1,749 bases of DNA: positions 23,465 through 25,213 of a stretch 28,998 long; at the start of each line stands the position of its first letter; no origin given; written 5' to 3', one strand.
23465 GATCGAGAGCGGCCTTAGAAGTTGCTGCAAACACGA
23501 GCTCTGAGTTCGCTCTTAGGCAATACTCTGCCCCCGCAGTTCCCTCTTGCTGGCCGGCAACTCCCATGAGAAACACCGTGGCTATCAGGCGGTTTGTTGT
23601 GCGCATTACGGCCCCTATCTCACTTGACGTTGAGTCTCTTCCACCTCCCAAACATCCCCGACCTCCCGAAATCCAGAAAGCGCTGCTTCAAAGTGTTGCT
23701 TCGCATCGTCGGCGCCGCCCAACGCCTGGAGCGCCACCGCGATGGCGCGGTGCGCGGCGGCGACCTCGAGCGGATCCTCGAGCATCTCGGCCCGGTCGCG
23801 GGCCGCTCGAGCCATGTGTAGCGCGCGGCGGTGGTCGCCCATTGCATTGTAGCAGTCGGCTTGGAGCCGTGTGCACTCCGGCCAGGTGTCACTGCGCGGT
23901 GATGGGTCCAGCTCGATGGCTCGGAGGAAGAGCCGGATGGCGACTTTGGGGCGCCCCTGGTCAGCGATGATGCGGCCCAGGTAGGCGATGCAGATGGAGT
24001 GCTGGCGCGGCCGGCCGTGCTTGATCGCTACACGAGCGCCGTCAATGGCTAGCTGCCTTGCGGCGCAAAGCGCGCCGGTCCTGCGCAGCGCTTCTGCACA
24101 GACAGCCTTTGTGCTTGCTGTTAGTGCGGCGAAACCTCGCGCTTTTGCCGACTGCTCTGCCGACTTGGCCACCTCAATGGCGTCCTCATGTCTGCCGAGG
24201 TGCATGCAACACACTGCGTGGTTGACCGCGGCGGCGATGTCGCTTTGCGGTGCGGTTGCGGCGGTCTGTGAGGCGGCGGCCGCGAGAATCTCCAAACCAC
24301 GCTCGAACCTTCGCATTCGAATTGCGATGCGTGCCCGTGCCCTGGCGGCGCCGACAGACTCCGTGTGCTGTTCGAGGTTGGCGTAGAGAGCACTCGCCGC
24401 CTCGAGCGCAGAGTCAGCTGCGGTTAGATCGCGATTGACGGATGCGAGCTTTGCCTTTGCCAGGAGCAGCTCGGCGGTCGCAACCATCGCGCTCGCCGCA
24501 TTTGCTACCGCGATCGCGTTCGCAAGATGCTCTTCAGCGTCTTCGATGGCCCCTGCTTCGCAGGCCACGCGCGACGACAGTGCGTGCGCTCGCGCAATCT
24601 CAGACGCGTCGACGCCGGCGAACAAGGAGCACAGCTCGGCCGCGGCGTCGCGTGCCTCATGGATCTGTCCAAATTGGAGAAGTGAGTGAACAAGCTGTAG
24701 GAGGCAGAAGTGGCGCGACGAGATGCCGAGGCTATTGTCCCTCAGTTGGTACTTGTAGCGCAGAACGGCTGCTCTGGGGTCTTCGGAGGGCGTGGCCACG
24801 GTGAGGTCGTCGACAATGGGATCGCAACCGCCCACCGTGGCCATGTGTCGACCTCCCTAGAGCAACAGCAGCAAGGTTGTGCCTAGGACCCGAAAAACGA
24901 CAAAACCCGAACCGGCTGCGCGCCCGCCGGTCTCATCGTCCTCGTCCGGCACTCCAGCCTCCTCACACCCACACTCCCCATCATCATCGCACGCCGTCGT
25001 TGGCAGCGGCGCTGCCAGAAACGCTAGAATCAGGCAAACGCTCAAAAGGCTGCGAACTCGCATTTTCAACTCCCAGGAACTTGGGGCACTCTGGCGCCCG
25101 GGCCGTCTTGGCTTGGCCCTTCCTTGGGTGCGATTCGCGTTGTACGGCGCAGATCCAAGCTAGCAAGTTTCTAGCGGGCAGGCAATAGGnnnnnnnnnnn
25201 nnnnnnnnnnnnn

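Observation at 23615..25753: Small secreted Cys-rich acidic peptide gene coupled to a TPR-only protein, divergent from the CI-like tandem-HTH repressor. Possible peptide-based signalling or lysogeny-control pair.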

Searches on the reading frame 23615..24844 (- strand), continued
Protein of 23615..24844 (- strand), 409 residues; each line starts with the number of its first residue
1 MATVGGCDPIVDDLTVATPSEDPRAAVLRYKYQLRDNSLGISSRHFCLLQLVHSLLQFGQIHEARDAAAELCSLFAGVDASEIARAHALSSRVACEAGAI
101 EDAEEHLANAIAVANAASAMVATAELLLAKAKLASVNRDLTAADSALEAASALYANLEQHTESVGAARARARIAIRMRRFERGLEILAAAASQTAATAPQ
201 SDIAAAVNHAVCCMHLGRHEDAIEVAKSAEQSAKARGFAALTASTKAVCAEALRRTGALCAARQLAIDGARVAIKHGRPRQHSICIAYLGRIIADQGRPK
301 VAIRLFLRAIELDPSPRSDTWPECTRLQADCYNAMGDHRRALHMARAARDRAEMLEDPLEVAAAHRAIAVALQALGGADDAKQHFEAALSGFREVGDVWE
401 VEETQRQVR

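Call 73: search_protein_families(library=ncbifam, proteins=[L002:18-320:+, L004:2695-2988:+, L008:3619-4011:+, L016:1130-1480:+, L017:2107-2424:+, L018:1825-2193:+, window:23615-24844:-, P0007], max_evalue=1)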
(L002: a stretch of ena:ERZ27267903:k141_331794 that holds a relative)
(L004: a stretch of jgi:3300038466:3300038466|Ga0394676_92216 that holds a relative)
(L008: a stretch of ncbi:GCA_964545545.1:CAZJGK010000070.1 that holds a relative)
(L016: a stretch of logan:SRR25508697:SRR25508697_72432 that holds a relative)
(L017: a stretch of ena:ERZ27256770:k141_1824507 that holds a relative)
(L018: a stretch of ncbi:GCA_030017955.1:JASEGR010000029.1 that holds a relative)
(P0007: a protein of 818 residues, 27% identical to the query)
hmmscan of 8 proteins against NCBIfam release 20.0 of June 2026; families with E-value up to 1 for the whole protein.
L002:18-320:+ (100 aa): 0 families

L004:2695-2988:+ (97 aa): 0 families

L008:3619-4011:+ (130 aa): 0 families

L016:1130-1480:+ (116 aa): 0 families

L017:2107-2424:+ (105 aa): 0 families

L018:1825-2193:+ (122 aa): 0 families

window:23615-24844:- (409 aa): 5 families
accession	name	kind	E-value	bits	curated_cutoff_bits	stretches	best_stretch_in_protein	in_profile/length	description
NF053617.1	SARPRegAfsRStmc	equivalog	0.00021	19.3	1430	1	290-400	783-895/986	SARP-family global regulator AfsR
NF040959.1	MamA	equivalog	0.0021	17.5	200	1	148-229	89-165/204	magnetosome protein MamA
NF047558.1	TPR_END_plus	domain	0.01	15.8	32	0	291-318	7-34/56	TPR end-of-group domain-containing protein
NF052312.1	T9SS_PorW_SprE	equivalog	0.012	14.3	250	1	203-317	141-249/716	type IX secretion system periplasmic lipoprotein PorW/SprE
TIGR02521.1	type_IV_pilW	equivalog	0.029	13.9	154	1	344-391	47-94/234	type IV pilus biogenesis/stability protein PilW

P0007 (818 aa): 41 families (the best 25 are shown)
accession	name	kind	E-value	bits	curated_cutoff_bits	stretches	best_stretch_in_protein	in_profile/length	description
NF041552.1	TF_PrdR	equivalog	2.6e-96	323.2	795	1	498-813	259-574/577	sigma-54 dependent transcriptional regulator PrdR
NF003451.0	PRK05022.1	equivalog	2.7e-96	323.3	476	1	502-818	184-511/512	nitric oxide reductase transcriptional regulator NorR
NF038308.1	RNA_repair_RtcR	equivalog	9.7e-95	318.4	650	1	498-807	170-503/530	RNA repair transcriptional activator RtcR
TIGR01817.1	nifA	equivalog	7.1e-92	308.9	528.85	1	502-818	190-530/534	nif-specific transcriptional activator NifA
TIGR01818.1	ntrC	equivalog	2.4e-90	303.5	558.6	1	504-814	130-462/463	nitrogen regulation protein NR(I)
NF050807.1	TransRegFlbDCaul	equivalog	1.3e-86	291.3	750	1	508-813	118-436/454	sigma-54-dependent transcriptional regulator FlbD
TIGR02915.1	PEP_resp_reg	equivalog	2.7e-86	290.2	502.6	1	508-817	139-444/445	PEP-CTERM-box response regulator transcription factor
NF008469.0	PRK11361.1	equivalog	2.5e-85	286.9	714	1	502-818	137-457/461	acetoacetate metabolism transcriptional regulator AtoC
NF011958.0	PRK15429.1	equivalog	7.5e-82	276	830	1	504-818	377-687/692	formate hydrogenlyase transcriptional activator FlhA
NF041906.1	V4R_TF_MobR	exception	2.2e-81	274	999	1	510-813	234-542/544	phenol degradation transcriptional regulator MobR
NF007689.0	PRK10365.1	equivalog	8.5e-74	248.9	760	1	507-814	138-441/441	sigma-54-dependent response regulator transcription factor ZraR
TIGR02974.1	phageshock_pspF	equivalog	1.4e-73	248.1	443.55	1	511-740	2-233/336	phage shock protein operon transcriptional activator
NF008176.1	PRK10923.1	equivalog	5.8e-73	246.1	620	2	510-746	140-377/469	nitrogen regulation protein NR(I)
NF011695.0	PRK15115.1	equivalog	2.9e-72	243.8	763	1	507-808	134-429/445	two-component system response regulator GlrR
TIGR02329.1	propionate_PrpR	equivalog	2.6e-71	240.9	499.2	1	508-811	212-523/526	propionate catabolism operon regulatory protein PrpR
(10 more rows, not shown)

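Call 87: search_protein_families(library=padloc, proteins=[window:23615-24844:-], max_evalue=0.01)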
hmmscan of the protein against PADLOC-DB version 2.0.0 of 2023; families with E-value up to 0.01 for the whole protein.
window:23615-24844:- (409 aa): 0 families

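Call 88: search_protein_families(library=pfam, proteins=[P0147, P0093, P0115, P0096, P0017, P0079, P0122, P0066, P0061, P0091], max_evalue=0.00001)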
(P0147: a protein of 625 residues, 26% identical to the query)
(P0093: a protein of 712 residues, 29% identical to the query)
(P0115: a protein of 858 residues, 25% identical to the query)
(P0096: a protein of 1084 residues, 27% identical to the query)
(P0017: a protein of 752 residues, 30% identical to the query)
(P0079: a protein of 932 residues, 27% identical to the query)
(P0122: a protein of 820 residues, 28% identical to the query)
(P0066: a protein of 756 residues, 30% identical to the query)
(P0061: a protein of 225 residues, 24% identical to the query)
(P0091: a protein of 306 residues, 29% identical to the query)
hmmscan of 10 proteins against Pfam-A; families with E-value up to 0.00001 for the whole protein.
P0147 (625 aa): 5 families
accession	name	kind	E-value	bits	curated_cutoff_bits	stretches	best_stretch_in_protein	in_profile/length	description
PF13424.12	TPR_12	-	1e-22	80.5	30.1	2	237-303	7-75/77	Tetratricopeptide repeat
PF07719.23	TPR_2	-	2.5e-12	46.3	27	0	234-263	2-31/34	Tetratricopeptide repeat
PF10602.15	RPN7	-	2.9e-09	37.3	29.6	0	212-300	55-140/174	26S proteasome subunit RPN7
PF13432.12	TPR_16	-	3.4e-07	31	32.7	0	359-421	2-58/65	Tetratricopeptide repeat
PF13181.12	TPR_8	-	9e-07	29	25.7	0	193-221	1-29/34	Tetratricopeptide repeat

P0093 (712 aa): 4 families
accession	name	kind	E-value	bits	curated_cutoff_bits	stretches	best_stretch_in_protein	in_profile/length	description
PF00158.32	Sigma54_activat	-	2.7e-40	138.2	20.2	1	548-673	3-129/168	Sigma-54 interaction domain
PF14532.12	Sigma54_activ_2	-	6.5e-11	43.1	25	1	550-665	4-97/138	Sigma-54 interaction domain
PF13424.12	TPR_12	-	5.4e-08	33.4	30.1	0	164-227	3-68/77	Tetratricopeptide repeat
PF07728.20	AAA_5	-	8.5e-07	29.5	22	1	569-667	1-96/139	AAA domain (dynein-related subfamily)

P0115 (858 aa): 5 families
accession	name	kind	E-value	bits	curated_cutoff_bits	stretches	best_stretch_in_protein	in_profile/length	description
PF13424.12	TPR_12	-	1.5e-17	64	30.1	1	654-724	3-75/77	Tetratricopeptide repeat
PF07719.23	TPR_2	-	3.8e-15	55.1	27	0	737-761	4-28/34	Tetratricopeptide repeat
PF00515.34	TPR_1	-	5.6e-15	54.9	27.8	0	696-723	3-30/34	Tetratricopeptide repeat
PF13191.12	AAA_16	-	1.1e-08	36.2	32.6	1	76-201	2-141/167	AAA ATPase domain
PF00931.28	NB-ARC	-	3.1e-08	33.6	23.5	1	83-292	5-207/248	NB-ARC domain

P0096 (1084 aa): 7 families
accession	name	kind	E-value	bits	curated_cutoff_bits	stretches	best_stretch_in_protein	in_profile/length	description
PF03704.23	BTAD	-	2.4e-21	77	22.1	1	105-250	1-146/146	Bacterial transcriptional activator domain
PF13191.12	AAA_16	-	1.5e-14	55.3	32.6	1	280-438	2-161/167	AAA ATPase domain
PF13424.12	TPR_12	-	8.9e-13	48.7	30.1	1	905-968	11-76/77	Tetratricopeptide repeat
PF00486.34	Trans_reg_C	-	2.8e-08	34.1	26.2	1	37-97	13-77/77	Transcriptional regulatory protein, C terminal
PF13401.12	AAA_22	-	1e-06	29.6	27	1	296-443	4-120/130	AAA domain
PF07719.23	TPR_2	-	1.1e-06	28.7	27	0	899-925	3-29/34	Tetratricopeptide repeat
PF17874.7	TPR_MalT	-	2.1e-06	27.7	45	1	863-1042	7-189/336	MalT-like TPR region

P0017 (752 aa): 11 families
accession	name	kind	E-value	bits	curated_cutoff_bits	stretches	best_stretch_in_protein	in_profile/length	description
PF00158.32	Sigma54_activat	-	1.7e-61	207.2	20.2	1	440-604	2-165/168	Sigma-54 interaction domain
PF25601.1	AAA_lid_14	-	4e-24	84.7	27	1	612-691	1-79/87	AAA+ ATPase lid domain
PF14532.12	Sigma54_activ_2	-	2.6e-18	67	25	1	451-611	12-138/138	Sigma-54 interaction domain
PF13424.12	TPR_12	-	1.1e-15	58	30.1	2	99-164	9-76/77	Tetratricopeptide repeat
PF02954.25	HTH_8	-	6.2e-14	51.9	22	1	707-747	2-42/42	Bacterial regulatory protein, Fis family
PF17874.7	TPR_MalT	-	5.7e-12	46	45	1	100-186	8-97/336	MalT-like TPR region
PF07724.20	AAA_2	-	1.1e-10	42.2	27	1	460-589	3-132/166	AAA domain (Cdc48 subfamily)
PF07719.23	TPR_2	-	2.9e-10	39.9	27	0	135-162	3-30/34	Tetratricopeptide repeat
PF07728.20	AAA_5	-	9.5e-09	35.8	22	1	463-582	2-124/139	AAA domain (dynein-related subfamily)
PF10602.15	RPN7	-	2.1e-08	34.5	29.6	0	20-123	4-103/174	26S proteasome subunit RPN7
PF00004.35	AAA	-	7.1e-06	26.9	21.2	0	463-596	1-126/131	ATPase family associated with various cellular activities (AAA)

P0079 (932 aa): 13 families
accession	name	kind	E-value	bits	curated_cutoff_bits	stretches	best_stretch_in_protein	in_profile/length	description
PF00158.32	Sigma54_activat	-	3.2e-66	222.6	20.2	1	622-788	1-167/168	Sigma-54 interaction domain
PF13424.12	TPR_12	-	2.7e-30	104.8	30.1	2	254-325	4-76/77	Tetratricopeptide repeat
PF25601.1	AAA_lid_14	-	6.8e-26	90.4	27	1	794-871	1-77/87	AAA+ ATPase lid domain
PF14532.12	Sigma54_activ_2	-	1e-19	71.6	25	1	625-793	3-138/138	Sigma-54 interaction domain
PF17874.7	TPR_MalT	-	5.3e-18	65.8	45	1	58-246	6-194/336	MalT-like TPR region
PF02954.25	HTH_8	-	1.2e-12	47.8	22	1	884-924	2-42/42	Bacterial regulatory protein, Fis family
PF13374.12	TPR_10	-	2.1e-12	47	27.5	0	173-206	2-35/42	Tetratricopeptide repeat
PF07719.23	TPR_2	-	7.1e-12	44.9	27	0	258-282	6-30/34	Tetratricopeptide repeat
PF00515.34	TPR_1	-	8e-09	35.4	27.8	0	260-282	8-30/34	Tetratricopeptide repeat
PF13181.12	TPR_8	-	1.3e-08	34.7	25.7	0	176-204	4-32/34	Tetratricopeptide repeat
PF07728.20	AAA_5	-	4.7e-08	33.6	22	1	646-764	2-123/139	AAA domain (dynein-related subfamily)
PF25063.1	ARM_TT21_C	-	1.5e-06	28.6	35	1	169-324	51-194/209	Tetratricopeptide repeat protein 21 C-terminal ARM domain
PF13428.12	TPR_14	-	2.1e-06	28.3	23.5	0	297-323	4-30/44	Tetratricopeptide repeat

P0122 (820 aa): 12 families
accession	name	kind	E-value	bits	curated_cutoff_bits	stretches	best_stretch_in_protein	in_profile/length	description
PF00158.32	Sigma54_activat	-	5.7e-57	192.5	20.2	1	510-675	2-167/168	Sigma-54 interaction domain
PF13424.12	TPR_12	-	5.8e-26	90.9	30.1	2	117-178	13-76/77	Tetratricopeptide repeat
PF25601.1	AAA_lid_14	-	1.6e-21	76.3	27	1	681-759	1-79/87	AAA+ ATPase lid domain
PF14532.12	Sigma54_activ_2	-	3.2e-21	76.4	25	1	523-680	14-138/138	Sigma-54 interaction domain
PF07719.23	TPR_2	-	8.4e-19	66.5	27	1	147-176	1-30/34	Tetratricopeptide repeat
PF00515.34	TPR_1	-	4.3e-12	45.7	27.8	0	147-175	1-29/34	Tetratricopeptide repeat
PF13374.12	TPR_10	-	6.6e-11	42.3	27.5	0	147-178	2-33/42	Tetratricopeptide repeat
PF02954.25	HTH_8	-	2.4e-07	30.8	22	1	772-812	2-42/42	Bacterial regulatory protein, Fis family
PF13414.12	TPR_11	-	3.9e-07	30.1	26.8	0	154-175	1-22/42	TPR repeat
PF07728.20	AAA_5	-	4e-07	30.6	22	1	532-651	1-123/139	AAA domain (dynein-related subfamily)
PF17874.7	TPR_MalT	-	4.9e-06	26.5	45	0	108-306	2-201/336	MalT-like TPR region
PF13432.12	TPR_16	-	9.1e-06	26.5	32.7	0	144-175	28-59/65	Tetratricopeptide repeat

P0066 (756 aa): 14 families
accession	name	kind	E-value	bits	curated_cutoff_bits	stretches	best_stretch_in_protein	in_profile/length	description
PF00158.32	Sigma54_activat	-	1.1e-62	211.1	20.2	1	457-615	9-167/168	Sigma-54 interaction domain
PF13424.12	TPR_12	-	1.5e-26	92.8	30.1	3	87-160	2-76/77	Tetratricopeptide repeat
PF14532.12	Sigma54_activ_2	-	9e-21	75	25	1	457-620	8-138/138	Sigma-54 interaction domain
PF25601.1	AAA_lid_14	-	2.5e-18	66.1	27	1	621-697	1-77/87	AAA+ ATPase lid domain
PF00515.34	TPR_1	-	3.1e-17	62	27.8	0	88-118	1-31/34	Tetratricopeptide repeat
PF07719.23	TPR_2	-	3.9e-17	61.3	27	0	88-118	1-31/34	Tetratricopeptide repeat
PF02954.25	HTH_8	-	2.3e-11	43.7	22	1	712-750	2-40/42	Bacterial regulatory protein, Fis family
PF07728.20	AAA_5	-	7.9e-10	39.3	22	1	473-592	2-124/139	AAA domain (dynein-related subfamily)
PF17874.7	TPR_MalT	-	1.1e-09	38.5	45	1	22-206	15-198/336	MalT-like TPR region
PF13374.12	TPR_10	-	2.7e-08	34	27.5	0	89-119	3-33/42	Tetratricopeptide repeat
PF10602.15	RPN7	-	5.1e-08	33.2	29.6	1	129-247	36-153/174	26S proteasome subunit RPN7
PF13176.12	TPR_7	-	2.8e-07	30.5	27.9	0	131-162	1-32/36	Tetratricopeptide repeat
PF13428.12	TPR_14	-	2.1e-06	28.3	23.5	0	94-129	7-42/44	Tetratricopeptide repeat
PF13181.12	TPR_8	-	3.9e-06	27.1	25.7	0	88-115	1-28/34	Tetratricopeptide repeat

P0061 (225 aa): 1 family
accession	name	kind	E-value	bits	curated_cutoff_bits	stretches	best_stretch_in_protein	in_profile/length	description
PF13424.12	TPR_12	-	3.9e-17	62.6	30.1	0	121-176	8-63/77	Tetratricopeptide repeat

P0091 (306 aa): 2 families
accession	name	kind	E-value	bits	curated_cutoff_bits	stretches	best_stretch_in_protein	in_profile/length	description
PF13424.12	TPR_12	-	2.6e-10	40.8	30.1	0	174-236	2-66/77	Tetratricopeptide repeat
PF13374.12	TPR_10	-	1.1e-07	32.1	27.5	1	175-206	2-33/42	Tetratricopeptide repeat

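Call 89: find_encoding_contigs(protein=P0147, flank=2500, max_places=2)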
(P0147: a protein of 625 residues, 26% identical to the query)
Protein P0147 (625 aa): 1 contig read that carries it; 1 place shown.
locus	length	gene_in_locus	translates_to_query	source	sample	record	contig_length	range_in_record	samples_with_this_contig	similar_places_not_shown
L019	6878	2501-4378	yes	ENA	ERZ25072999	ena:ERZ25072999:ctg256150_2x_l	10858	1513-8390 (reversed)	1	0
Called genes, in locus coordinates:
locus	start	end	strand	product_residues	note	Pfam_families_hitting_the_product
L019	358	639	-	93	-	-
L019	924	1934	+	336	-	-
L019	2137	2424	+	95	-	-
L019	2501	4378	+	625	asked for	PF10602:RPN7 (faint), PF00515:TPR_1 (faint), PF07719:TPR_2 (faint), PF13181:TPR_8 (faint), PF13432:TPR_16 (faint), PF14559:TPR_19 (faint), PF13424:TPR_12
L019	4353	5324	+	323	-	PF00158:Sigma54_activat, PF14532:Sigma54_activ_2, PF07724:AAA_2, PF00004:AAA (weak), PF07728:AAA_5, PF25601:AAA_lid_14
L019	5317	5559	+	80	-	PF18024:HTH_50 (weak), PF02954:HTH_8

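Call 115: fold_search(model_id=the predicted structure, library=viral)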
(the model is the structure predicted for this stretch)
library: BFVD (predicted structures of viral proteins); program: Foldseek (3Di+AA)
matches with E <= 10: 517; with E <= 0.001: 18
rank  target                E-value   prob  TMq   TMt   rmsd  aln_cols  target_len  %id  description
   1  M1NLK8                3.9e-07  1.00  0.58  0.69   3.8       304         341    9  Repeat protein [Moumouvirus goulette]
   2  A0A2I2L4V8            1.1e-06  1.00  0.53  0.44   9.1       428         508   11  Tetratricopeptide repeat protein [Orpheovirus IHUMI-LCC2]
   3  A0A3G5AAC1            6.9e-06  1.00  0.37  0.35  10.5       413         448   13  UDP-N-acetylglucosamine--peptide N-acetylglucosaminyltransferase SPINDLY [Hyperionvirus sp.]
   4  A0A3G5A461            1.5e-05  1.00  0.42  0.38  12.9       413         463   12  RING-type domain-containing protein [Harvfovirus sp.]
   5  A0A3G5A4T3            3.4e-05  1.00  0.42  0.31  13.8       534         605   12  RING-type domain-containing protein [Harvfovirus sp.]
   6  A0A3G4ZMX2            1.0e-04  1.00  0.23  0.16  14.5       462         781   13  RING-type domain-containing protein [Terrestrivirus sp.]
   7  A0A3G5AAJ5            1.4e-04  1.00  0.26  0.18  18.5       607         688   10  Sel1 repeat family protein [Hyperionvirus sp.]
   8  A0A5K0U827            1.9e-04  1.00  0.31  0.35  14.7       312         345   16  Gamma-soluble NSF attachment protein (Fragment) [Yasminevirus sp. GU-2018]
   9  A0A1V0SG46            3.8e-04  1.00  0.25  0.19  17.2       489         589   10  RING domain protein [Hokovirus HKV1]
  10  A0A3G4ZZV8            3.9e-04  1.00  0.35  0.31  12.9       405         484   12  Sel1 repeat family protein [Faunusvirus sp.]
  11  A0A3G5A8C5            5.9e-04  1.00  0.27  0.34  12.2       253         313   11  Gamma-soluble NSF attachment protein [Homavirus sp.]
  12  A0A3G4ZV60            5.9e-04  1.00  0.34  0.30  18.6       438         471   11  Uncharacterized protein [Barrevirus sp.]
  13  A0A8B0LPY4            6.2e-04  1.00  0.40  0.63   3.8       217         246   18  Tetratricopeptide repeat protein [uncultured archaeal virus]
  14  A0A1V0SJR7            6.2e-04  1.00  0.39  0.35  10.7       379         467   10  TPR repeat protein [Klosneuvirus KNV1]
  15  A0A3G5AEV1            6.7e-04  1.00  0.41  0.35  15.0       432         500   14  Uncharacterized protein [Hyperionvirus sp.]
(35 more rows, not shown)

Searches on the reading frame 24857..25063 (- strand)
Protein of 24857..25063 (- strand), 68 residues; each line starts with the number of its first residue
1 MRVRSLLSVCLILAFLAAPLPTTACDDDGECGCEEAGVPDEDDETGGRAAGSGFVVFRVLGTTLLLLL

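Call 5: search_protein_families(library=pfam, proteins=[window:24857-25063:-], max_evalue=0.1)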
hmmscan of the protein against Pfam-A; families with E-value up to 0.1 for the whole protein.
window:24857-25063:- (68 aa): 0 families

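Call 8: find_homologous_proteins(query=window:24857-25063:-, max_evalue=10)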
Query window:24857-25063:- (68 aa): 1 proteins with E <= 10 among 1 candidates.
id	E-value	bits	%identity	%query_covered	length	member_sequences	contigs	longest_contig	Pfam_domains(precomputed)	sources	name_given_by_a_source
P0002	6.1e-37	142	100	100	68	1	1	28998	-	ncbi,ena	-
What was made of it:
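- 24857..25063 (-): Small ORF of 68 aa. Signal peptide (residues 1-24), acidic Cys-rich core (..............VPDEDDE), Gly-rich linker, hydrophobic C-terminal 16 residues. Stop TAG at 24859-24857. Called as a gene in the public record (call 8).
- Checked: The 68-aa product is a called gene in the public NCBI/ENA record (call 8).
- The peptide is a singleton with no detectable homologue (call 8).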

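Call 11: search_protein_families(library=phrogs, proteins=[window:24857-25063:-], max_evalue=0.01)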
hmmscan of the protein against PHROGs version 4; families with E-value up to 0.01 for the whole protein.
window:24857-25063:- (68 aa): 0 families

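Call 73: search_protein_families(library=ncbifam, proteins=[window:24857-25063:-], max_evalue=1)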
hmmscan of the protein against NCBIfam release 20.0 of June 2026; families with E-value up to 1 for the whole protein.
window:24857-25063:- (68 aa): 1 family
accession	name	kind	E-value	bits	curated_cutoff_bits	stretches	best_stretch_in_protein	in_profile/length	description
NF047638.1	throspo3_MtsC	equivalog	0.009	14.9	350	1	8-57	4-54/428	cell-cell cohesion MYXO-CTERM protein MtsC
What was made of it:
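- On MYXO-CTERM / PEP-CTERM type sorting signals: The only NCBIfam hit is a weak match of the N-terminal region to MtsC, at 14.9 bits against a cut-off of 350 (call 73).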

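Call 87: search_protein_families(library=padloc, proteins=[window:24857-25063:-], max_evalue=0.01)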
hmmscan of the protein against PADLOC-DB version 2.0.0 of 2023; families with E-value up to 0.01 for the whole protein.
window:24857-25063:- (68 aa): 0 families
